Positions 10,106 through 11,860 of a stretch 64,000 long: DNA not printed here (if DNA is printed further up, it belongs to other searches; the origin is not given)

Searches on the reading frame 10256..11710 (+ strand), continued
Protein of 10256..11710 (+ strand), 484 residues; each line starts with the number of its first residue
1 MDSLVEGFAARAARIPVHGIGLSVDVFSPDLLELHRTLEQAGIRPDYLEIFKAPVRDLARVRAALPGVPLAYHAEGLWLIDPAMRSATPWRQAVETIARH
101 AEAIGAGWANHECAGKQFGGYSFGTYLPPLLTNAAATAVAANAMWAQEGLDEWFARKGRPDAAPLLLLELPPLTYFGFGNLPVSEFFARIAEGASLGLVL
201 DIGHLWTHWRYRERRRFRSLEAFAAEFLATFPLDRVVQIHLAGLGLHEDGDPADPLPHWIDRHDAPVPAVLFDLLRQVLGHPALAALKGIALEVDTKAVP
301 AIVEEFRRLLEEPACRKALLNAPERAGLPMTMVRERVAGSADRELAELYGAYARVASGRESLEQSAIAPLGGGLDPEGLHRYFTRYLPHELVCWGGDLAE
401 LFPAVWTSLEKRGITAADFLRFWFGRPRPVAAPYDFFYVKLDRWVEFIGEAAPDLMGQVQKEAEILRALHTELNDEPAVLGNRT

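Call 22: search_solved_structures(query=A2, max_evalue=1, show_alignments=2)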
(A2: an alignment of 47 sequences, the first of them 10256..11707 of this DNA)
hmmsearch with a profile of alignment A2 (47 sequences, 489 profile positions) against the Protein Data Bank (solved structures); distinct sequences matched with E-value up to 1: 3.
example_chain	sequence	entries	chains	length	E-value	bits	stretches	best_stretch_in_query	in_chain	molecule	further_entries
8hci_D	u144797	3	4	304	7.2e-05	24.8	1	179-282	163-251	DUF692 family protein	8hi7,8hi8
3bww_A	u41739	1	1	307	0.00011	24.2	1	128-277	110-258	Protein of unknown function DUF692/COG3220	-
6a9p_A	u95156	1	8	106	0.41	12.4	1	24-75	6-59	Glial fibrillary acidic protein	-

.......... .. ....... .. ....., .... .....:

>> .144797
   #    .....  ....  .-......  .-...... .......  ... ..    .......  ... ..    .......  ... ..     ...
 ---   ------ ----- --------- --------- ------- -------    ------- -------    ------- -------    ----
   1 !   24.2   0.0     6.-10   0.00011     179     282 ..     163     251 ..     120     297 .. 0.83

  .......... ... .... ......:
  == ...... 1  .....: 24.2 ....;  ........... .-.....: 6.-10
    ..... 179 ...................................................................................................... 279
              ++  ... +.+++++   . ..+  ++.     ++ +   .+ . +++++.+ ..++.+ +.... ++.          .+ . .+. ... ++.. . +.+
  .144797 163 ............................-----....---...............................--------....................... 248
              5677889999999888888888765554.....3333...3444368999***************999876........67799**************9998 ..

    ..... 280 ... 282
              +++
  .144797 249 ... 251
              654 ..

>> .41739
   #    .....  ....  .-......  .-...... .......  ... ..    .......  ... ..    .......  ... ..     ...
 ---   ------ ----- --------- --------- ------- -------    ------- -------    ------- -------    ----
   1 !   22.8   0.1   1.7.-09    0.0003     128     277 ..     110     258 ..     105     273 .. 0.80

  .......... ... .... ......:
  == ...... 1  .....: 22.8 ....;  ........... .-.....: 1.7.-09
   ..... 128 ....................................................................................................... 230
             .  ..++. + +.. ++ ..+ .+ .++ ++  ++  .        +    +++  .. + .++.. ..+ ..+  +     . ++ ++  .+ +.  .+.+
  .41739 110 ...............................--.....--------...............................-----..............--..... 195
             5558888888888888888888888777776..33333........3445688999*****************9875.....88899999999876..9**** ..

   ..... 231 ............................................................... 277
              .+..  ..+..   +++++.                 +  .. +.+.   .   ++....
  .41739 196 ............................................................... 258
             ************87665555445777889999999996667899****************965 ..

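Call 27: predict_structure(alignment_id=A2)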
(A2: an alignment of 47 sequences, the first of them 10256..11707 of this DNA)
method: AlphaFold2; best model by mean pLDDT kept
length: 484 residues; sequences in the alignment: 47
mean_pLDDT: 90.5   pTM: 0.91
mean pLDDT of the five models: 90.5, 89.6, 89.4, 88.6, 88.5
residues with pLDDT >= 90: 378; 70-90: 71; 50-70: 17; < 50: 18
segments of 3 or more residues with pLDDT < 50: 326-337, 480-484
pLDDT, mean of each block of 10 residues (from residue 1): 83 96 94 96 97 93 96 92 83 94 97 87 89 96 96 97 97 94 97 97 97 93 97 98 85 74 94 98 96 94 98 96 56 46 91 95 95 88 92 91 97 95 90 87 97 97 95 71 35
secondary structure, 60 per line:
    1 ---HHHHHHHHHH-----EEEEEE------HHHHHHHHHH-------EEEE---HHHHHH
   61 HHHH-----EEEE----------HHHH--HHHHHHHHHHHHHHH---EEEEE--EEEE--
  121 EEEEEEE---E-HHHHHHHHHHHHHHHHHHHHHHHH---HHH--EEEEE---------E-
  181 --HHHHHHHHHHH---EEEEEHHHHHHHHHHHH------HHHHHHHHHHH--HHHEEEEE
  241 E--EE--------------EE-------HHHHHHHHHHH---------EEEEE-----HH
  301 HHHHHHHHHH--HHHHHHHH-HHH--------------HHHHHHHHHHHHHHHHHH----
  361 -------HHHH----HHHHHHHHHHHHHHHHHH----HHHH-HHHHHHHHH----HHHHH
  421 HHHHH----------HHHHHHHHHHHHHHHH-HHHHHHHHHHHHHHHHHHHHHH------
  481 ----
elements in order: H4-13 E19-24 H31-40 E48-51 H55-64 E70-73 H84-87 H90-104 E108-112 E115-118 E121-127 H133-156 E165-169 H183-193 E197-201 H202-213 H220-230 E236-241 H269-279 E289-293 H299-310 H313-320 H339-356 H368-371 H376-393 H398-401 H403-411 H416-425 H436-451 H453-474

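Call 29: fold_search(model_id=the predicted structure, library=pdb)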
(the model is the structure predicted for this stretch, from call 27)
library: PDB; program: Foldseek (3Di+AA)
matches with E <= 10: 1419; with E <= 0.001: 39
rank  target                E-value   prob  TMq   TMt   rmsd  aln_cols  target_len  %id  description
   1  8hi7_B                7.1e-11  1.00  0.46  0.71   4.5       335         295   19  Crystal structure of a holoenzyme TglHI with two Fe irons for Pseudomonas syringae Peptidyl (S) 2-mercaptoglycine bios (released 2023-08-23)
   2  8hci_B                2.4e-10  1.00  0.44  0.69   5.2       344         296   19  Crystal structure of a holoenzyme Fe-free TglHI for Pseudomonas syringae Peptidyl (S) 2-mercaptoglycine biosynthesis (released 2023-08-23)
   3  7fc0_E                1.7e-09  1.00  0.43  0.74   4.3       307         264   17  Reconstitution of MbnABC complex from Rugamonas rubra ATCC-43154 (GroupIII) (released 2022-03-16)
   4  7fc0_B                3.0e-09  1.00  0.42  0.73   4.6       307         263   18  Reconstitution of MbnABC complex from Rugamonas rubra ATCC-43154 (GroupIII) (released 2022-03-16)
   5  7dz9_A                5.6e-09  1.00  0.44  0.78   4.0       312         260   15  MbnABC complex (released 2022-03-16)
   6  7dz9_B                1.3e-08  1.00  0.45  0.79   3.8       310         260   15  MbnABC complex (released 2022-03-16)
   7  3bww                  5.9e-08  1.00  0.42  0.76   3.8       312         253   14  Crystal structure of a duf692 family protein (hs_1138) from haemophilus somnus 129pt at 2.20 A resolution (released 2008-01-22)
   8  7tcr_A                9.0e-08  1.00  0.42  0.73   4.8       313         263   15  Methanobactin biosynthetic protein complex of MbnB and MbnC from Methylosinus trichosporium OB3b at 2.62 Angstrom reso (released 2022-03-23)
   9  7tcw_A                9.5e-08  1.00  0.42  0.72   4.9       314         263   15  Methanobactin biosynthetic protein complex of MbnB and MbnC from Methylosinus trichosporium OB3b, H210S mutant (released 2022-03-23)
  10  4k1g_B                1.1e-07  1.00  0.38  0.60   6.4       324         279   15  Structure of E. coli Nfo(Endo IV)-H69A mutant bound to a cleaved DNA duplex containing a alphadA:T basepair (released 2013-07-31)
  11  4k1g_A                4.4e-07  1.00  0.38  0.58   7.2       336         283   15  Structure of E. coli Nfo(Endo IV)-H69A mutant bound to a cleaved DNA duplex containing a alphadA:T basepair (released 2013-07-31)
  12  3aam                  4.7e-07  1.00  0.36  0.58   6.3       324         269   18  Crystal structure of endonuclease IV from Thermus thermophilus HB8 (released 2010-12-01)
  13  10nh_A                1.1e-06  1.00  0.37  0.53   9.0       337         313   14  Crystal Structure of Apurinic endonuclease (APN1) from Babesia bovis (released 2026-02-11)
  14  10nh_F                1.6e-06  1.00  0.37  0.53  10.0       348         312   15  Crystal Structure of Apurinic endonuclease (APN1) from Babesia bovis (released 2026-02-11)
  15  8xix                  2.0e-06  1.00  0.34  0.52  14.8       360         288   14  KeDt3e within Co (released 2024-12-25)
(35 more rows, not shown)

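Call 52: search_protein_representatives(alignment_id=A2)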
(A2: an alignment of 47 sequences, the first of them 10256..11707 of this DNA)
Query: 47 sequences, 489 profile positions. Proteins with E-value up to 0.001 (for the whole library): 860; up to 1e-10: 183; up to 1e-30: 78. The best 150 are listed.
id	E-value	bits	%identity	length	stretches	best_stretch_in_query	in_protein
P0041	1.2e-219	746.4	-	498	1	2-486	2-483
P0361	1.3e-181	620.9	-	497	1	3-484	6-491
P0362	2.3e-178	610.3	-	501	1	1-481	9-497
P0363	3.7e-178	609.6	-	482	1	1-480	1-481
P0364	4.9e-176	602.6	-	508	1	4-481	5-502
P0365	2.0e-170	584.1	-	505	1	4-482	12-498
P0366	7.9e-169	578.8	-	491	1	3-484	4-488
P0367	3.0e-168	576.9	-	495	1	1-480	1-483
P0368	9.7e-167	571.9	-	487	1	1-482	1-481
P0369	3.8e-165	566.6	-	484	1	1-479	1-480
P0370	9.8e-163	558.7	-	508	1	1-481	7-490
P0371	1.5e-159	548.2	-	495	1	1-480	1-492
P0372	7.5e-159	545.9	-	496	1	1-484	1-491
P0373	4.6e-157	540.0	-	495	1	1-485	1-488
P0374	6.7e-156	536.1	-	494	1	2-481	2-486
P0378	2.6e-122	425.3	-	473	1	1-479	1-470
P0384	9.6e-97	341.0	-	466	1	6-471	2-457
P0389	3.3e-79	283.2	-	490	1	12-476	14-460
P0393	4.3e-72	259.8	-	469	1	19-458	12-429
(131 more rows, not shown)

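Call 53: find_encoding_contigs(protein=P0389, flank=7000, max_places=2)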
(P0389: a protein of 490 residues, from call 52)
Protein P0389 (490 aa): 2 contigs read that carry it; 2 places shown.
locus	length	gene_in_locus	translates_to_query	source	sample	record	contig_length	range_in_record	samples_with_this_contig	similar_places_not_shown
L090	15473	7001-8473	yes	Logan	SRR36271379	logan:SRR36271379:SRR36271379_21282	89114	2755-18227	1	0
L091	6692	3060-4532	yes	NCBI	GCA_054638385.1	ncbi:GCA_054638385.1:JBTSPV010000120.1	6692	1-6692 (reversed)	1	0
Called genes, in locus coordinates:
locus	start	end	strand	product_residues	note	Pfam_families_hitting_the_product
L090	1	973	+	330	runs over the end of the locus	-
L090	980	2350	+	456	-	-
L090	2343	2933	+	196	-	PF04612:T2SSM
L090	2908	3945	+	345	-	PF21687:T2SSK_1st, PF12836:HHH_3 (faint), PF03934:T2SSK (weak)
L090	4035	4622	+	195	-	PF00515:TPR_1 (faint), PF07719:TPR_2 (faint), PF12895:ANAPC3 (faint), PF13181:TPR_8 (faint), PF13428:TPR_14 (faint), PF13432:TPR_16 (weak), PF14559:TPR_19, PF13424:TPR_12 (weak), +6 more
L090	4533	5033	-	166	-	-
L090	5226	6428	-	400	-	PF05227:CHASE3, PF00990:GGDEF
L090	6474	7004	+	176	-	PF13428:TPR_14 (faint), PF13424:TPR_12 (faint), PF13431:TPR_17 (faint), PF14559:TPR_19 (weak), PF13174:TPR_6 (faint), PF13176:TPR_7 (faint), PF00515:TPR_1 (faint), PF13432:TPR_16, +4 more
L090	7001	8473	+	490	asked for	PF05114:MbnB_TglH_ChrH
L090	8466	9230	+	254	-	PF23194:NOMO_5th (faint), PF13620:CarboxypepD_reg (faint)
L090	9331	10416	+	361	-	PF04344:CheZ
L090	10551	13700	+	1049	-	PF01590:GAF, PF13185:GAF_2, PF13185:GAF_2, PF13426:PAS_9, PF00989:PAS, PF13426:PAS_9, PF00990:GGDEF, PF00563:EAL, +5 more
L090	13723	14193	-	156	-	PF01230:HIT (weak)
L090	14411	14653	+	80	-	PF04362:Iron_traffic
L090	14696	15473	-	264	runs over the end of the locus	PF01619:Pro_dh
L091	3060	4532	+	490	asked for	PF05114:MbnB_TglH_ChrH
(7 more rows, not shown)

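Call 54: find_encoding_contigs(protein=P0393, flank=7000, max_places=2)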
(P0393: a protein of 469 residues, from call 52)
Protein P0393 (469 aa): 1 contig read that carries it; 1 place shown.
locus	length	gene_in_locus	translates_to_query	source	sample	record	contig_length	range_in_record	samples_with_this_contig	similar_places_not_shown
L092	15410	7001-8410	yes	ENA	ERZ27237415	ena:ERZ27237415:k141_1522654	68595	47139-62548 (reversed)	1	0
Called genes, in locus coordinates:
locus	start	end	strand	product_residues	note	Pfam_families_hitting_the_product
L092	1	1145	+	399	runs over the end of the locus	PF28597:T2SSF_N, PF00482:T2SSF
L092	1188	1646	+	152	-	PF07963:N_methyl (weak), PF08334:T2SSG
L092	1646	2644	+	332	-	-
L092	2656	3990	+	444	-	-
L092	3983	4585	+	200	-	PF04612:T2SSM (weak)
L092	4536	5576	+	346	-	PF21687:T2SSK_1st, PF12836:HHH_3 (faint), PF03934:T2SSK (weak)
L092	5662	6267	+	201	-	PF24575:TPR_Slam (faint), PF12895:ANAPC3 (faint), PF14559:TPR_19 (weak), PF13429:TPR_15, PF07719:TPR_2 (weak), PF13181:TPR_8, PF13428:TPR_14 (weak), PF00515:TPR_1 (weak), +12 more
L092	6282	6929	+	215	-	-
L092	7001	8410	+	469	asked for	PF05114:MbnB_TglH_ChrH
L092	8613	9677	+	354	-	PF04344:CheZ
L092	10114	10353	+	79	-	PF04362:Iron_traffic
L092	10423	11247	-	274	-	PF01619:Pro_dh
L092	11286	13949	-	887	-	PF00176:SNF2-rel_dom, PF04851:ResIII (weak), PF00271:Helicase_C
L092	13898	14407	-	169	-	-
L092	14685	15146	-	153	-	-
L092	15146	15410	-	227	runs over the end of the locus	PF01726:LexA_DNA_bind, PF00717:Peptidase_S24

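Call 55: find_encoding_contigs(protein=P0384, flank=7000, max_places=2)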
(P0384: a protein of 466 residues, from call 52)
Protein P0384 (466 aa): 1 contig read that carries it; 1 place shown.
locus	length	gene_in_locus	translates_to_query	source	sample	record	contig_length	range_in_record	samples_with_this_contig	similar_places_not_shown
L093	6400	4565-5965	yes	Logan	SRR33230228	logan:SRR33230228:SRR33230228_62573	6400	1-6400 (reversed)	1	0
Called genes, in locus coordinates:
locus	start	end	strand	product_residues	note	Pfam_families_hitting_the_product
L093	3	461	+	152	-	?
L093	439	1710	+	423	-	-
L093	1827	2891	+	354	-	PF00483:NTP_transferase, PF12804:NTP_transf_3, PF24894:Hexapep_GlmU (faint), PF25087:GMPPB_C (faint)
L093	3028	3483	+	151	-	PF00908:dTDP_sugar_isom, PF14667:Polysacc_synt_C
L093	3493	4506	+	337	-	PF01073:3Beta_HSD, PF01370:Epimerase, PF02719:Polysacc_synt_2, PF04321:RmlD_sub_bind, PF07993:NAD_binding_4, PF13460:NAD_binding_10, PF16363:GDP_Man_Dehyd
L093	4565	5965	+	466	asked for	PF05114:MbnB_TglH_ChrH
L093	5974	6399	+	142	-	?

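Call 56: find_encoding_contigs(protein=P0378, flank=7000, max_places=2)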
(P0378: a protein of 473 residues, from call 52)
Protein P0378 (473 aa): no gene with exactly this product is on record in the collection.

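Call 57: search_protein_families(library=pfam, proteins=[L093:5974-6399:+, L090:8466-9230:+, L090:6474-7004:+, L092:6282-6929:+, L001:11371-12036:+], max_evalue=0.01)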
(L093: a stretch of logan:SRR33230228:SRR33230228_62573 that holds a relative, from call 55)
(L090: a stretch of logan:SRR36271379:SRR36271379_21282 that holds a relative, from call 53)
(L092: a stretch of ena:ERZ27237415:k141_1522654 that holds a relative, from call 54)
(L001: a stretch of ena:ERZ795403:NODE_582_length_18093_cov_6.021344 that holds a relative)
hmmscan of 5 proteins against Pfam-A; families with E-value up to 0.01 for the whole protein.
L093:5974-6399:+ (142 aa): 1 family
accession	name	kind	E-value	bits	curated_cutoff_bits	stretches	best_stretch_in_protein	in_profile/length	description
PF13231.12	PMT_2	-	1.4e-05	25.8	26.1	1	82-140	8-66/160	Dolichyl-phosphate-mannose-protein mannosyltransferase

L090:8466-9230:+ (254 aa): 2 families
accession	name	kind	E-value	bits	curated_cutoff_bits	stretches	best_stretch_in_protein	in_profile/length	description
PF23194.1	NOMO_5th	-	3.1e-06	27.9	27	1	40-115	2-80/89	NOMO fifth transthyretin-like domain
PF13620.12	CarboxypepD_reg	-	1.9e-05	25.4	32.3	0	64-91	26-54/82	Carboxypeptidase regulatory-like domain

L090:6474-7004:+ (176 aa): 15 families
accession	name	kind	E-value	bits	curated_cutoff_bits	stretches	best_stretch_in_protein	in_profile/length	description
PF14559.12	TPR_19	-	2.3e-10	41.1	25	1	68-120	12-64/68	Tetratricopeptide repeat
PF13432.12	TPR_16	-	5e-10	40.1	32.7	1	85-142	1-58/65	Tetratricopeptide repeat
PF13181.12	TPR_8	-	7e-10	38.7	25.7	1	116-146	2-32/34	Tetratricopeptide repeat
PF13428.12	TPR_14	-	1.7e-09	37.9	23.5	1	85-122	5-42/44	Tetratricopeptide repeat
PF07719.23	TPR_2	-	2.4e-09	37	27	1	115-145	1-31/34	Tetratricopeptide repeat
PF13424.12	TPR_12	-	9.1e-07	29.4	30.1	1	87-146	9-76/77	Tetratricopeptide repeat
PF13176.12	TPR_7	-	2.3e-06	27.7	27.9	1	117-142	1-28/36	Tetratricopeptide repeat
PF00515.34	TPR_1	-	4.3e-06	26.7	27.8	1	115-145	1-31/34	Tetratricopeptide repeat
PF13414.12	TPR_11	-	5e-06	26.5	26.8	1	88-129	1-42/42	TPR repeat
PF13174.12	TPR_6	-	6e-06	27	26.3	0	85-113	4-32/33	Tetratricopeptide repeat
PF13374.12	TPR_10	-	1.2e-05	25.6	27.5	0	121-146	8-33/42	Tetratricopeptide repeat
PF13431.12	TPR_17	-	1.5e-05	25.3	24.4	1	104-135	2-33/34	Tetratricopeptide repeat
PF13371.12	TPR_9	-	0.00076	19.9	35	0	92-164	6-71/73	Tetratricopeptide repeat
PF12895.13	ANAPC3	-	0.003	18.2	27.2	1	69-139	11-80/82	Anaphase-promoting complex, cyclosome, subunit 3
PF23914.1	TPR_CcmH_CycH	-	0.0071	16.6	42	0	93-140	99-146/158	Cytochrome c-type biogenesis protein H TPR domain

L092:6282-6929:+ (215 aa): 0 families

L001:11371-12036:+ (221 aa): 0 families

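Call 74: find_related_loci(query=A6, collection=metagenome_contigs, flank=5000)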
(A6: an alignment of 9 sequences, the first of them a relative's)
Query A6 (490 aa) in metagenome_contigs; peptide patterns used: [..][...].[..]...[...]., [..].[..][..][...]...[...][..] (x = any residue, [..] = any of these).
600 stretches matched a pattern (row limit reached: there are more); 323 encode a relative of the query (tblastn E <= 1e-3); the best 80 are kept; 80 distinct loci.
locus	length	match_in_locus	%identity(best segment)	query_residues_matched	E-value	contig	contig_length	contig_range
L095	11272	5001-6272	42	23-475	1e-95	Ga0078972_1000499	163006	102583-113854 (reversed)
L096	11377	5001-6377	42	8-483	1e-100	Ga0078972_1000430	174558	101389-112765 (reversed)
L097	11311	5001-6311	38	17-430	1e-71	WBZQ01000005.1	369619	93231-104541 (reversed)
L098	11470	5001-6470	34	16-477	2e-69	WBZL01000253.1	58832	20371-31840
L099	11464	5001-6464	34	16-477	1e-67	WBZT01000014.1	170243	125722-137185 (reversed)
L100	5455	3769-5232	34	16-477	2e-67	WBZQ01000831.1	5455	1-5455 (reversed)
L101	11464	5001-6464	33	16-477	2e-66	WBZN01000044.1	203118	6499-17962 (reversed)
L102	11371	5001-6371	34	14-457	3e-66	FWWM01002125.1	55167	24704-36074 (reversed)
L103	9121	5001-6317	36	16-430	9e-66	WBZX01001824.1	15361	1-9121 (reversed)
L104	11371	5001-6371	35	14-457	2e-68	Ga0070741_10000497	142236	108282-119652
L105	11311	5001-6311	36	16-430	2e-65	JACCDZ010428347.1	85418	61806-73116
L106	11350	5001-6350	35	5-430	9e-65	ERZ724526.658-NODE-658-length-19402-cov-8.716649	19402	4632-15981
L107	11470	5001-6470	32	16-477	5e-65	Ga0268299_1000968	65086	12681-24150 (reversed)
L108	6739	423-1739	36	16-430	7e-65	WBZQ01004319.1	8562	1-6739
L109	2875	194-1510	35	17-430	2e-65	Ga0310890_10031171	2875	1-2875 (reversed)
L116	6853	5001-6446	35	18-481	3e-63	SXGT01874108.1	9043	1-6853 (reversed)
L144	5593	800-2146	34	17-466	3e-59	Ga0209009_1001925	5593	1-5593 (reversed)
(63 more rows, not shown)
